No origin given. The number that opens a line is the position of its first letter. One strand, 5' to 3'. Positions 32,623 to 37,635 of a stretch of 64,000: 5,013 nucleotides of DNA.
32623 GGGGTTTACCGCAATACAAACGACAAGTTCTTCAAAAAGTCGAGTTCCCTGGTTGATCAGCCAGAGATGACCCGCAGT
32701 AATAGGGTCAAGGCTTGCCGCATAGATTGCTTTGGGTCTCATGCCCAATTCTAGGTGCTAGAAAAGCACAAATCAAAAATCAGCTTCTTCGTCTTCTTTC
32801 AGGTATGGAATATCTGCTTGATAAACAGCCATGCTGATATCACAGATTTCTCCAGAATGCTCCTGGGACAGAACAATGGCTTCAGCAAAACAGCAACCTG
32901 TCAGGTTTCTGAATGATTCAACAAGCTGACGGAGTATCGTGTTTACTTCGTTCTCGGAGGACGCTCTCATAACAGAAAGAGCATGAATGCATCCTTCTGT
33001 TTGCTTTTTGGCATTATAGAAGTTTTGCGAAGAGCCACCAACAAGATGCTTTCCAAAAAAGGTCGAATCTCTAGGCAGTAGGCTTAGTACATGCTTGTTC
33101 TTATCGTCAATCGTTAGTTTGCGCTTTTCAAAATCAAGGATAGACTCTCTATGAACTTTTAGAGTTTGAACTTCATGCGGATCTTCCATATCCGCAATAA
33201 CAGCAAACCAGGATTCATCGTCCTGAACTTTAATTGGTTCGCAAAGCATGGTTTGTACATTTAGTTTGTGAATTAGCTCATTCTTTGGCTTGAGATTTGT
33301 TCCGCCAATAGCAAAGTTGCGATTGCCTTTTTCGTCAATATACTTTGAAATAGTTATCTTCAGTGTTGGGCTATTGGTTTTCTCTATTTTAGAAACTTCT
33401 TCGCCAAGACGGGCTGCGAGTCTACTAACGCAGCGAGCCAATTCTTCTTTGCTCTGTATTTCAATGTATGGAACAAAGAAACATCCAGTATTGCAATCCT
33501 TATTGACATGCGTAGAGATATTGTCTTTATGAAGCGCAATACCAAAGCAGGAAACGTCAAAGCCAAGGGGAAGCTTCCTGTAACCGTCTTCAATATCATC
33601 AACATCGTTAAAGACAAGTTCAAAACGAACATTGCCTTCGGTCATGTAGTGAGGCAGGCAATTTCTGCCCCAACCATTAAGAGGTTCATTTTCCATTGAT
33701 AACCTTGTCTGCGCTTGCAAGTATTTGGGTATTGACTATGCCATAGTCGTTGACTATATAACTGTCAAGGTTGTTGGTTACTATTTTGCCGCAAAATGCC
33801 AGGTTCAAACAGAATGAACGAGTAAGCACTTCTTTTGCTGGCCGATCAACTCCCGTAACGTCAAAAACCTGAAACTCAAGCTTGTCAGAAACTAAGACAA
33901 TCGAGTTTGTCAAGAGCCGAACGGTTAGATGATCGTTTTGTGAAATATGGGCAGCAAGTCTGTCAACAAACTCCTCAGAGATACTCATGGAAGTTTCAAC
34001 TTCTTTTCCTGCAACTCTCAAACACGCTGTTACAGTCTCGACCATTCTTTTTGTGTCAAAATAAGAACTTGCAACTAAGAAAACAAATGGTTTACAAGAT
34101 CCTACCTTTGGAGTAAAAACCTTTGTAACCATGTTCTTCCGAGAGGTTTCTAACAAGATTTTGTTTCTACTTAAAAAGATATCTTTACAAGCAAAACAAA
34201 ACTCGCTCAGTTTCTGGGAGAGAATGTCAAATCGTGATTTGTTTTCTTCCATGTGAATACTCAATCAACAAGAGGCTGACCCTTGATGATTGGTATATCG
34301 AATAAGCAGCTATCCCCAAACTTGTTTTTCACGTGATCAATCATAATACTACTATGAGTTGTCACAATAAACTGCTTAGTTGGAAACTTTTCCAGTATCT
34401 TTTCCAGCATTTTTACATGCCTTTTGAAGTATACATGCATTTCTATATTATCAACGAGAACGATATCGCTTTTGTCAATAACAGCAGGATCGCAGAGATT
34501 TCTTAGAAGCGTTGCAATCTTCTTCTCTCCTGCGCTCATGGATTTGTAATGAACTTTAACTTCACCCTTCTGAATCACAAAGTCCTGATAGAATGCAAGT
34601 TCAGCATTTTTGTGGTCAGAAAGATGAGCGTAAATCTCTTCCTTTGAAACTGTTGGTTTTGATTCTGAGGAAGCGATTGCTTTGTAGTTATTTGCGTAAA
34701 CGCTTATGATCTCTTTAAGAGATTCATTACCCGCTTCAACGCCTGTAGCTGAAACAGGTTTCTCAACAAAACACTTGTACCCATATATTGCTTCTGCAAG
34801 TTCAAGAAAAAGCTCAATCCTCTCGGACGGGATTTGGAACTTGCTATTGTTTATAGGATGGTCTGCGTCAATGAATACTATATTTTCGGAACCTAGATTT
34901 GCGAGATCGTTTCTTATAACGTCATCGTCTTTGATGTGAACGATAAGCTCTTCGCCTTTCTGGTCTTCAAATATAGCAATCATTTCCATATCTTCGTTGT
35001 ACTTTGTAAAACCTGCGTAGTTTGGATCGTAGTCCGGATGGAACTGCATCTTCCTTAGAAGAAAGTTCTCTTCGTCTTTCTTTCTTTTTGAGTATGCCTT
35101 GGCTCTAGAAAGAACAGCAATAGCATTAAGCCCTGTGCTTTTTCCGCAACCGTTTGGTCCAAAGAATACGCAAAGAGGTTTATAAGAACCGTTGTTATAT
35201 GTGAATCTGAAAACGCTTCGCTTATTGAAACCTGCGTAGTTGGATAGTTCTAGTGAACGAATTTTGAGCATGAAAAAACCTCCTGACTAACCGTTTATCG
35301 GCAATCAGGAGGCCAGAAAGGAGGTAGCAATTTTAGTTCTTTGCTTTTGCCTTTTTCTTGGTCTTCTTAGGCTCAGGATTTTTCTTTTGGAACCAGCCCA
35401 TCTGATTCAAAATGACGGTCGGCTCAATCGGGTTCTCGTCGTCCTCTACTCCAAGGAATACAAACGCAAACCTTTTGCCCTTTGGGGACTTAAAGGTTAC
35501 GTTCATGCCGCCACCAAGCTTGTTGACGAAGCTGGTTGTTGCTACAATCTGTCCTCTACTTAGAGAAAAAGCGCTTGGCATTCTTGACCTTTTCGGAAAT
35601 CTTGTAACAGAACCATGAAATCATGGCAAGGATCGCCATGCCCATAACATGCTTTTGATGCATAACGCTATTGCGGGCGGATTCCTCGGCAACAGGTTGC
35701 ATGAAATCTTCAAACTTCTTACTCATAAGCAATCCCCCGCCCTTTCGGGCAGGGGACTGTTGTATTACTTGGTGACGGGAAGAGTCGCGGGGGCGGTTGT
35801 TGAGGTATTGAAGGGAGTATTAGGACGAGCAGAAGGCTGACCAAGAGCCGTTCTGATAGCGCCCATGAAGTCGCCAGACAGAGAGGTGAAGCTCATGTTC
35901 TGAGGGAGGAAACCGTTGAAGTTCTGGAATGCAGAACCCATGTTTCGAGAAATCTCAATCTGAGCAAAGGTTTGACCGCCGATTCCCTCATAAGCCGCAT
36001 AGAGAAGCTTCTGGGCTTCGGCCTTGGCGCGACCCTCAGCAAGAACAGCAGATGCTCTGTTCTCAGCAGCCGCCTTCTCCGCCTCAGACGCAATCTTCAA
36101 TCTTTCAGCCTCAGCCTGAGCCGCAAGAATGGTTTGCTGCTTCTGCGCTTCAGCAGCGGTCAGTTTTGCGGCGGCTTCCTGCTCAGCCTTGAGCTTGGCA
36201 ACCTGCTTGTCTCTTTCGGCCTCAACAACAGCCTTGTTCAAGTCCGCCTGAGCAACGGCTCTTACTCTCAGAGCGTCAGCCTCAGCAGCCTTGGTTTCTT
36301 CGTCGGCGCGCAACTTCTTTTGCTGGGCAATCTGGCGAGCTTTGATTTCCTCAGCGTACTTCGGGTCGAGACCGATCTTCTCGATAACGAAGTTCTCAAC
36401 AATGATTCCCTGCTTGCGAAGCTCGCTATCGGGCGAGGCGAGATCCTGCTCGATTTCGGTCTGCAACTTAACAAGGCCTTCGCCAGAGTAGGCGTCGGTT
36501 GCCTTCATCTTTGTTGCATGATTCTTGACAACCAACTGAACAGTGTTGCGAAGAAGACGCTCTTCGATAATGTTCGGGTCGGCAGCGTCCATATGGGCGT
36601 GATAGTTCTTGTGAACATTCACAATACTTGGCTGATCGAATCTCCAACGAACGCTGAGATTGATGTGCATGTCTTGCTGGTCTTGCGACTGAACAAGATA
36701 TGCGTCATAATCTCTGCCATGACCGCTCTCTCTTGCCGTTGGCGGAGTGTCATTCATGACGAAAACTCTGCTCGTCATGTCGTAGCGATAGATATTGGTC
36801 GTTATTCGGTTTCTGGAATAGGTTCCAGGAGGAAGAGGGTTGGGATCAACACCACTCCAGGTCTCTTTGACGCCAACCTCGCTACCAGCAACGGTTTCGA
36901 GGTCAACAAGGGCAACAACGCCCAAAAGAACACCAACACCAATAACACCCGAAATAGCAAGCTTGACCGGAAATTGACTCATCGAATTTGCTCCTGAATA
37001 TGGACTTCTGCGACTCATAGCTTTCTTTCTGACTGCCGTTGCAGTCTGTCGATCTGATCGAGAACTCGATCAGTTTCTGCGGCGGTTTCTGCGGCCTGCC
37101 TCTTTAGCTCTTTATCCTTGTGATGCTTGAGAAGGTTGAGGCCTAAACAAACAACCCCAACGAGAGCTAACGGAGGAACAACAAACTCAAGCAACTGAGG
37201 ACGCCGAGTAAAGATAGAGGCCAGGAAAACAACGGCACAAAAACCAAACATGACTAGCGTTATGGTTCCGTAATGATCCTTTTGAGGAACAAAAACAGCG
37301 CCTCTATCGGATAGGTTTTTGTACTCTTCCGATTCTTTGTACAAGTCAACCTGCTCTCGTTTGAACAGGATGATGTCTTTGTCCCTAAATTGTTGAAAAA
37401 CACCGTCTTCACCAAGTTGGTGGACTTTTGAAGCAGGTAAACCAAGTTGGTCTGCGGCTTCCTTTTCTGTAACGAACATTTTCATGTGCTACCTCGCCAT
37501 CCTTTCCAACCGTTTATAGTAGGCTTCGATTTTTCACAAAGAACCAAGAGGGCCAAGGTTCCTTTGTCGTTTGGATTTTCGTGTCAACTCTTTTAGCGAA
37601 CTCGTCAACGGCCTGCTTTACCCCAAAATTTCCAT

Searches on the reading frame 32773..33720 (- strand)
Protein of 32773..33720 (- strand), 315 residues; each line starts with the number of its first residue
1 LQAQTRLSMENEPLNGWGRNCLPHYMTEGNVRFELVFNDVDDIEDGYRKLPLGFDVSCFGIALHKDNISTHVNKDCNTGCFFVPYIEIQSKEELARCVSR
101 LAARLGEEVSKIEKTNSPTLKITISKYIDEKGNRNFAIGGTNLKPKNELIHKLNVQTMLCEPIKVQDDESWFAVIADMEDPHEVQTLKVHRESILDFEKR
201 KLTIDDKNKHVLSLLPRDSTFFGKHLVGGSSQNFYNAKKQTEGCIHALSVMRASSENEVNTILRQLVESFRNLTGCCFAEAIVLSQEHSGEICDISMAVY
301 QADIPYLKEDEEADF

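Call 6: search_protein_families(library=pfam, proteins=[window:32773-33720:-], max_evalue=0.01)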
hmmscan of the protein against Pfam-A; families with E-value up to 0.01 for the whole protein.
window:32773-33720:- (315 aa): 0 families

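Call 7: search_protein_families(library=phrogs, proteins=[window:32773-33720:-], max_evalue=0.01)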
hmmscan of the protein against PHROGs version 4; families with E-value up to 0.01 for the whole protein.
window:32773-33720:- (315 aa): 0 families

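Call 32: search_protein_families(library=padloc, proteins=[window:32773-33720:-], max_evalue=0.01)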
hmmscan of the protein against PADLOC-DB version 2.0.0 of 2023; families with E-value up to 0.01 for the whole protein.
window:32773-33720:- (315 aa): 0 families

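Call 33: search_protein_families(library=ncbifam, proteins=[window:32773-33720:-], max_evalue=0.01)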
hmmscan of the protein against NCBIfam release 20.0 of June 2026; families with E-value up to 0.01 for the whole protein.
window:32773-33720:- (315 aa): 0 families

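Call 54: search_solved_structures(query=window:32773-33720:-, max_evalue=1)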
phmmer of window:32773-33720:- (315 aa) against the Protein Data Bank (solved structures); distinct sequences matched with E-value up to 1: 0.

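Call 80: find_homologous_proteins(query=window:32773-33720:-, max_evalue=0.001)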
Query window:32773-33720:- (315 aa): 4 proteins with E <= 0.001 among 1820 candidates.
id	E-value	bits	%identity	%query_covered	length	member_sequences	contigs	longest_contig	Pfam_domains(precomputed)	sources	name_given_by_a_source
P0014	9.7e-192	654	91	97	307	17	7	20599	-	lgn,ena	-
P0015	7.4e-183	625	88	97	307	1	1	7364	-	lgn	-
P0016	4.1e-167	573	80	97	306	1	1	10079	-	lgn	-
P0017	1.4e-155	535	74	97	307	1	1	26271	-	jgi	jgi:hypothetical protein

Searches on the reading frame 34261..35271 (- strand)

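Call 6: search_protein_families(library=pfam, proteins=[window:34261-35271:-], max_evalue=0.01)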
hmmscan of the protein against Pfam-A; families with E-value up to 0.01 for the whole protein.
window:34261-35271:- (336 aa): 8 families
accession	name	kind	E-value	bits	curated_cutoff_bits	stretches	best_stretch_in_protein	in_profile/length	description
PF13304.12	AAA_21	-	4.1e-11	43.9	27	1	35-312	3-304/304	AAA domain, putative AbiEii toxin, Type IV TA system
PF02463.25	SMC_N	-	2.5e-10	40.6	40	1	32-316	25-207/220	RecF/RecN/SMC N terminal domain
PF13175.12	AAA_15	-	3e-10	40.7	32.1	2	3-146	2-113/374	AAA ATPase domain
PF13476.12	AAA_23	-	8e-08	33.6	27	1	6-149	1-87/201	AAA domain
PF00005.33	ABC_tran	-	5e-06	27.6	25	1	34-57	14-37/137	ABC transporter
PF13514.12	AAA_27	-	0.00011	22.3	22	1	3-54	2-49/206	AAA domain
PF13555.12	AAA_29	-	0.0031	17.7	27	1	5-54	2-45/61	P-loop containing region of AAA domain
PF03215.21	Rad17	-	0.0055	17.1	23.8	0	33-103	47-111/186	Rad17 P-loop domain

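Call 7: search_protein_families(library=phrogs, proteins=[window:34261-35271:-], max_evalue=0.01)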
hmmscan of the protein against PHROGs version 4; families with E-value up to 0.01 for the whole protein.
window:34261-35271:- (336 aa): 8 families
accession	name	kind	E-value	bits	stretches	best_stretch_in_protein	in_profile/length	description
phrog_8323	-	unknown function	5.2e-16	59.3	1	3-317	50-371/623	-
phrog_9802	-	unknown function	4.7e-12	46.7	1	34-316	28-333/438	-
phrog_3940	-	unknown function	6.5e-09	36.1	1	3-317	4-305/537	-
phrog_4747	-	unknown function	1.5e-08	35.1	1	3-109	2-83/610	-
phrog_8066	-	unknown function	2e-07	31.3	1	238-314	356-432/522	-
phrog_77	-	DNA, RNA and nucleotide metabolism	4.9e-06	26.3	1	1-66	295-355/967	SbcC-like subunit of palindrome specific endonuclease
phrog_5836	-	unknown function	1.4e-05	24.2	1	7-313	9-352/1071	-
phrog_7507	-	unknown function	3.3e-05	24.4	0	233-316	374-455/483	-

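Call 32: search_protein_families(library=padloc, proteins=[window:34261-35271:-], max_evalue=0.01)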
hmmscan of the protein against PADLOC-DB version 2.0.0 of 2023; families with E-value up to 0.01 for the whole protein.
window:34261-35271:- (336 aa): 81 families (the best 25 are shown)
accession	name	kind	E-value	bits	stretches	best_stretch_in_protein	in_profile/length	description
PDLC00304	PtuA1|PtuA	-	2.9e-22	77.4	2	266-316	287-337/444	AAA ATPase domain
PDLC00271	PtuA1|PtuA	-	3.8e-19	67.5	2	229-317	231-328/421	AAA ATPase domain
PDLC00284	PtuA1|PtuA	-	7.4e-17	59.4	2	194-316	303-440/545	AAA ATPase domain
PDLC00278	PtuA1|PtuA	-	2.1e-15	54.9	2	258-316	278-336/436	AAA ATPase domain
PDLC00299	PtuA1|PtuA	-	2.6e-15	54.4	2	183-317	280-427/535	AAA ATPase domain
PDLC02913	ATPase_I-A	-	3.1e-15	54.3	2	183-317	269-413/508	-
PDLC00269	PtuA1|PtuA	-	5.8e-15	53.5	2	261-309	290-338/446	AAA ATPase domain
PDLC02335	AbiLi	-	1.6e-14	51.7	1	4-312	50-242/326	AbiLi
PDLC04135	mad3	-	2.1e-14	51.9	1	4-314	2-330/374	mads_3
PDLC00267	PtuA1|PtuA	-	9e-14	49.4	2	266-316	284-334/438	AAA ATPase domain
PDLC00298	PtuA1|PtuA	-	2.1e-12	44.8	1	232-317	235-331/423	AAA ATPase domain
PDLC00292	PtuA1|PtuA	-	3.5e-12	43.5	2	3-74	308-378/726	AAA ATPase domain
PDLC02980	AriA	-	3.6e-12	44.8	1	35-311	3-303/304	-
PDLC00295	PtuA1|PtuA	-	4e-12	44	2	266-313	289-336/451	AAA ATPase domain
PDLC00286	PtuA1|PtuA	-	1e-11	42.6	1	229-317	100-197/289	AAA ATPase domain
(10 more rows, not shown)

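Call 33: search_protein_families(library=ncbifam, proteins=[window:34261-35271:-], max_evalue=0.01)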
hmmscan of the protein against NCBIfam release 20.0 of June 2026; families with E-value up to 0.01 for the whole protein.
window:34261-35271:- (336 aa): 11 families
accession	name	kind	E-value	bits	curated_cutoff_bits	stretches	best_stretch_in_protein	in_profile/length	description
NF041760.1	PtuA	equivalog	2.3e-13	49.9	500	1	200-317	297-426/524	retron Ec78 anti-phage system effector ATPase PtuA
TIGR00611.2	recf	equivalog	3e-06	26.6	172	1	31-66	21-56/339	DNA replication/repair protein RecF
NF008775.0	PRK11819.1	equivalog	7.1e-05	21.6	599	1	179-315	99-227/556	energy-dependent translational throttle protein EttA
TIGR03185.1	DNA_S_dndD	equivalog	0.00015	20.4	245.85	1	3-72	2-72/650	DNA sulfur modification protein DndD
TIGR04435.1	restrict_AAA_1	hypoth_equivalog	0.00045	19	300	0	28-52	35-58/568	restriction system-associated AAA family ATPase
NF007601.2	PRK10247.1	equivalog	0.0021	17.6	292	0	34-57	30-53/204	iron efflux ABC transporter ATP-binding subunit FetA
TIGR00618.1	sbcc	subfamily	0.0023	15.9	478.5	1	3-52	2-48/1043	exonuclease subunit SbcC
NF008409.0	PRK11231.1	equivalog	0.0027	17.1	375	1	35-59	32-56/255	Fe(3+) dicitrate ABC transporter ATP-binding protein FecE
TIGR03608.1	L_ocin_972_ABC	subfamily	0.0042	16.6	254.85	0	34-69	27-62/206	putative bacteriocin export ABC transporter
NF000355.4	ribo_prot_ABC_F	equivalog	0.0043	16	380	0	37-257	34-130/499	ribosomal protection-like ABC-F family protein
NF040873.1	AztA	equivalog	0.0098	15.5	220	0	33-65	20-52/191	zinc ABC transporter ATP-binding protein AztA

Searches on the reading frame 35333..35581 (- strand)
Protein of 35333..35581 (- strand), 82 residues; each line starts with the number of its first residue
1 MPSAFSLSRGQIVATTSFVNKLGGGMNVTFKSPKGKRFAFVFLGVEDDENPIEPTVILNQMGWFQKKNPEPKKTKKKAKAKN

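Call 6: search_protein_families(library=pfam, proteins=[window:35333-35581:-], max_evalue=0.01)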
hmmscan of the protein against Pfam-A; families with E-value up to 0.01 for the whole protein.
window:35333-35581:- (82 aa): 0 families

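Call 7: search_protein_families(library=phrogs, proteins=[window:35333-35581:-], max_evalue=0.01)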
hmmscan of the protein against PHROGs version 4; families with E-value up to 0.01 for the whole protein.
window:35333-35581:- (82 aa): 1 family
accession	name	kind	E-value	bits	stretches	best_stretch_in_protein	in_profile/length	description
phrog_8770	-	unknown function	2.2e-10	41.7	1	7-69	4-70/76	-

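Call 32: search_protein_families(library=padloc, proteins=[window:35333-35581:-], max_evalue=0.01)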
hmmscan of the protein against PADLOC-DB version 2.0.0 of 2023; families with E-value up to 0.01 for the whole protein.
window:35333-35581:- (82 aa): 0 families

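Call 33: search_protein_families(library=ncbifam, proteins=[window:35333-35581:-], max_evalue=0.01)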
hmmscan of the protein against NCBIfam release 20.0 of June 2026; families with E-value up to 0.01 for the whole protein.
window:35333-35581:- (82 aa): 0 families

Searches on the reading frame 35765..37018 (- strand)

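Call 6: search_protein_families(library=pfam, proteins=[window:35765-37018:-], max_evalue=0.01)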
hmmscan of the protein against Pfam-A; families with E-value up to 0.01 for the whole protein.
window:35765-37018:- (417 aa): 1 family
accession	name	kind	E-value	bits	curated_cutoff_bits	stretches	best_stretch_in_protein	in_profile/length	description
PF01145.31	Band_7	-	1.6e-19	71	23.6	1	43-249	3-176/176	SPFH domain / Band 7 family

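Call 7: search_protein_families(library=phrogs, proteins=[window:35765-37018:-], max_evalue=0.01)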
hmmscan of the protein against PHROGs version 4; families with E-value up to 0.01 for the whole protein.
window:35765-37018:- (417 aa): 2 families
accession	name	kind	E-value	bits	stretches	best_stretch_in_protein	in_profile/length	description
phrog_200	-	other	3.4e-33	116.3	1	19-276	79-320/379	lipoprotein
phrog_11908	-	unknown function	6.9e-06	26.1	1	175-366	202-386/430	-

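Call 32: search_protein_families(library=padloc, proteins=[window:35765-37018:-], max_evalue=0.01)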
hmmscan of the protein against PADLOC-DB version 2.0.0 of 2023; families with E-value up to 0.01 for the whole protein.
window:35765-37018:- (417 aa): 0 families

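Call 33: search_protein_families(library=ncbifam, proteins=[window:35765-37018:-], max_evalue=0.01)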
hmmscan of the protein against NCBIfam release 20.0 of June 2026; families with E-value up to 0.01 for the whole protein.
window:35765-37018:- (417 aa): 1 family
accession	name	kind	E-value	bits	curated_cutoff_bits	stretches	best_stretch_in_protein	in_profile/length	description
NF007065.0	PRK09510.1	equivalog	0.0075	15.3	213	0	220-337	132-240/387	cell envelope integrity protein TolA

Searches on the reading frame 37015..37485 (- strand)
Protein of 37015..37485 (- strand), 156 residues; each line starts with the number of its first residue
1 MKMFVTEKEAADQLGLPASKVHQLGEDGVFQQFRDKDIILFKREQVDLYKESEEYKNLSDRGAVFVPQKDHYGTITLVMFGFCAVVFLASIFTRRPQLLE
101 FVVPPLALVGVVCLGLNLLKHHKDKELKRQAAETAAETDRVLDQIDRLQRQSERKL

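Call 6: search_protein_families(library=pfam, proteins=[window:37015-37485:-], max_evalue=0.01)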
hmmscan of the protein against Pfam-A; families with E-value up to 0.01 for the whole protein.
window:37015-37485:- (156 aa): 1 family
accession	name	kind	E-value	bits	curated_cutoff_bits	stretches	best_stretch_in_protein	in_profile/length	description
PF21531.3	Rv2175c_wHTH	-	0.0035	17.7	27.1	0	8-28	19-39/57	DNA-binding protein Rv2175c, wHTH domain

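Call 7: search_protein_families(library=phrogs, proteins=[window:37015-37485:-], max_evalue=0.01)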
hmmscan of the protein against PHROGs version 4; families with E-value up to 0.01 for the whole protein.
window:37015-37485:- (156 aa): 0 families

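Call 32: search_protein_families(library=padloc, proteins=[window:37015-37485:-], max_evalue=0.01)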
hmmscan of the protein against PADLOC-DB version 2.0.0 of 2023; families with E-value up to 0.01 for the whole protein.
window:37015-37485:- (156 aa): 0 families

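Call 33: search_protein_families(library=ncbifam, proteins=[window:37015-37485:-], max_evalue=0.01)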
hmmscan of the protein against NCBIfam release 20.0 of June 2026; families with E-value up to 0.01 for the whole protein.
window:37015-37485:- (156 aa): 1 family
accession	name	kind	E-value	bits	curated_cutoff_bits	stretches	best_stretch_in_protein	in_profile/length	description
TIGR01764.1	excise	domain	0.0026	18.1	28.8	1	6-51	3-48/49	excisionase family DNA-binding protein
